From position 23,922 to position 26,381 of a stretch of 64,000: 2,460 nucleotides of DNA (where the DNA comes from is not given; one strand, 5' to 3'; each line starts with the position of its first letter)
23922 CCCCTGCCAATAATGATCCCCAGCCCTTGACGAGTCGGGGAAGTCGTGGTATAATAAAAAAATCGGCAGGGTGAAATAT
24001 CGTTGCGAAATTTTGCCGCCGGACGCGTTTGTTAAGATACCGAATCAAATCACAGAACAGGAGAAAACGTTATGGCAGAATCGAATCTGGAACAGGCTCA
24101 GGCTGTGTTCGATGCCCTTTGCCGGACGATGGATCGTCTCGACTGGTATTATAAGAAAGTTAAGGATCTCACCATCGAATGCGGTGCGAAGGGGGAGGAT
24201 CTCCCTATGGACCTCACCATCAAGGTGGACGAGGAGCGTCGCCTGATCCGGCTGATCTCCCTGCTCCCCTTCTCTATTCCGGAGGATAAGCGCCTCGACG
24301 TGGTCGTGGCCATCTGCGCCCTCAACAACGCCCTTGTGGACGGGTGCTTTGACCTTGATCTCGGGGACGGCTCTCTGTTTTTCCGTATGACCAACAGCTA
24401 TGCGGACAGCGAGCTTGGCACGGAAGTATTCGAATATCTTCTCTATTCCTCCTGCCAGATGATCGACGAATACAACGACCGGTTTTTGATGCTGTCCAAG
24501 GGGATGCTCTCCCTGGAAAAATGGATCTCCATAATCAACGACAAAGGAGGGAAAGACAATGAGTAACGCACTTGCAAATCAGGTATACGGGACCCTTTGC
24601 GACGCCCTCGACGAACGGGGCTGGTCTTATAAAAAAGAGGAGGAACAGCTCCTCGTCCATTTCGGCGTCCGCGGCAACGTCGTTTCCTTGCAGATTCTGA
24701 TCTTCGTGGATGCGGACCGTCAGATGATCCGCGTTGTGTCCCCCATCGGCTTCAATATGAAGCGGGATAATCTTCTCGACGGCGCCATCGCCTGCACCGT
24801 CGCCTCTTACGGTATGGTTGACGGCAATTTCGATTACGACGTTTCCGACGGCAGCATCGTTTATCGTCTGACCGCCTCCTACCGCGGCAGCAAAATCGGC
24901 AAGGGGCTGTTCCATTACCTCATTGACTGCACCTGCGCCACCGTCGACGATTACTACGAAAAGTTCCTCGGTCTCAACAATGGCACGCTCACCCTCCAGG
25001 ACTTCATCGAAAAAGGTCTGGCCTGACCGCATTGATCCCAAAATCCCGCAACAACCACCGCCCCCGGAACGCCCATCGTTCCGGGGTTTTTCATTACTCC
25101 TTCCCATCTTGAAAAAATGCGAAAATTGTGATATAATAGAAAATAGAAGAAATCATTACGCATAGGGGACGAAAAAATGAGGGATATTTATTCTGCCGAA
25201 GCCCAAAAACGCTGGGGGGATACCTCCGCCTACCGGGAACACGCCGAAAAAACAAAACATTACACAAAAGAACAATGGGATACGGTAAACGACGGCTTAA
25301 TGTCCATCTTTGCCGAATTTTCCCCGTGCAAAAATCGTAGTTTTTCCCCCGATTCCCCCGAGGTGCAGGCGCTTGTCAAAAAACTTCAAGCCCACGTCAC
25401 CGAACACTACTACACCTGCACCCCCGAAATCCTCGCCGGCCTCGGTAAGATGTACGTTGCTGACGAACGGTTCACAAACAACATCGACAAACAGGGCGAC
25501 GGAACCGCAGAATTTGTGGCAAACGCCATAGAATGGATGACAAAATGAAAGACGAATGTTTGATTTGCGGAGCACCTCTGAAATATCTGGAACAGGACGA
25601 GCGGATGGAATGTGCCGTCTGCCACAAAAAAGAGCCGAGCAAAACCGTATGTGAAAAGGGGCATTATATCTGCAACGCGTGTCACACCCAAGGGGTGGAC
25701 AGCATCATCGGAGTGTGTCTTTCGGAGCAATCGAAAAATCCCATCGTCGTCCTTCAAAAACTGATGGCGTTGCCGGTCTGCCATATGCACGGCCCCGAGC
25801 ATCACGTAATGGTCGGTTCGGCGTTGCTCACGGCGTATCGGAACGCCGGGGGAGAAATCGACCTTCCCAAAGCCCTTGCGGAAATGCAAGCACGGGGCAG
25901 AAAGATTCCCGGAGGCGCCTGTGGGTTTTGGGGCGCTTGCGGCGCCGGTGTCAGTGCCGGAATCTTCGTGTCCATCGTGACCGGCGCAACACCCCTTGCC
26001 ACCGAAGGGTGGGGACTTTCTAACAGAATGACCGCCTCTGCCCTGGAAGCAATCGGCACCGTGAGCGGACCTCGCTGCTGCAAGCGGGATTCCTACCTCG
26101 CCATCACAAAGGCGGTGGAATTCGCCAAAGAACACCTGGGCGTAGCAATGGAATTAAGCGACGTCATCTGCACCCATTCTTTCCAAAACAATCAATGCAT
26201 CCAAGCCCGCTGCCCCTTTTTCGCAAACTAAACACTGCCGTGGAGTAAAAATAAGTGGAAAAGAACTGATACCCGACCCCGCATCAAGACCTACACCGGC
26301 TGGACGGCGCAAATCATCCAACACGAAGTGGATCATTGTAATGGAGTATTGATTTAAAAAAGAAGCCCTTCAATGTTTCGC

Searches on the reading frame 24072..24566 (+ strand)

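Call 33: search_protein_families(library=pfam, proteins=[window:24072-24566:+], max_evalue=0.001)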
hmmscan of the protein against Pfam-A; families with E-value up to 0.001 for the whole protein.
window:24072-24566:+ (164 aa): 1 family
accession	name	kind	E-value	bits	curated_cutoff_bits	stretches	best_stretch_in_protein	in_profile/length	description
PF10722.14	YbjN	-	0.00027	21.6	22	1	14-139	3-125/126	Putative bacterial sensory transduction regulator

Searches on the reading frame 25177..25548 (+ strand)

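Call 33: search_protein_families(library=pfam, proteins=[window:25177-25548:+], max_evalue=0.001)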
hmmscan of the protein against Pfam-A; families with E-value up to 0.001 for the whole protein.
window:25177-25548:+ (123 aa): 1 family
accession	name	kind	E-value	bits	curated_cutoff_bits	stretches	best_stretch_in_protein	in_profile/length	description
PF07739.18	TipAS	-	1.1e-40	139.2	23.8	1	5-119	1-115/117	TipAS antibiotic-recognition domain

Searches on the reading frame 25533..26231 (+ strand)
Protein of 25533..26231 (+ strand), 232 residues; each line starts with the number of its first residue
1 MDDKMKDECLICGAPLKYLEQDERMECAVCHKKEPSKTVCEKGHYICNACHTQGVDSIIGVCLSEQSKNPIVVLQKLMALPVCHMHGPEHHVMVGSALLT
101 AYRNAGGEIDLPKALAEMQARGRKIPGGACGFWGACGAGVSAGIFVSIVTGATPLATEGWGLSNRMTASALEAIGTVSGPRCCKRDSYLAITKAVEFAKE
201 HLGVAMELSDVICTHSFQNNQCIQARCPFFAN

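Call 33: search_protein_families(library=pfam, proteins=[window:25533-26231:+], max_evalue=0.001)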
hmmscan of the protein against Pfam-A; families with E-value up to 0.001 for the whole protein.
window:25533-26231:+ (232 aa): 1 family
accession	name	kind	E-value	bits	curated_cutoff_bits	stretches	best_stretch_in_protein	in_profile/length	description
PF18978.5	DUF5714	-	1.2e-70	237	26.2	1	58-230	1-173/173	Family of unknown function (DUF5714)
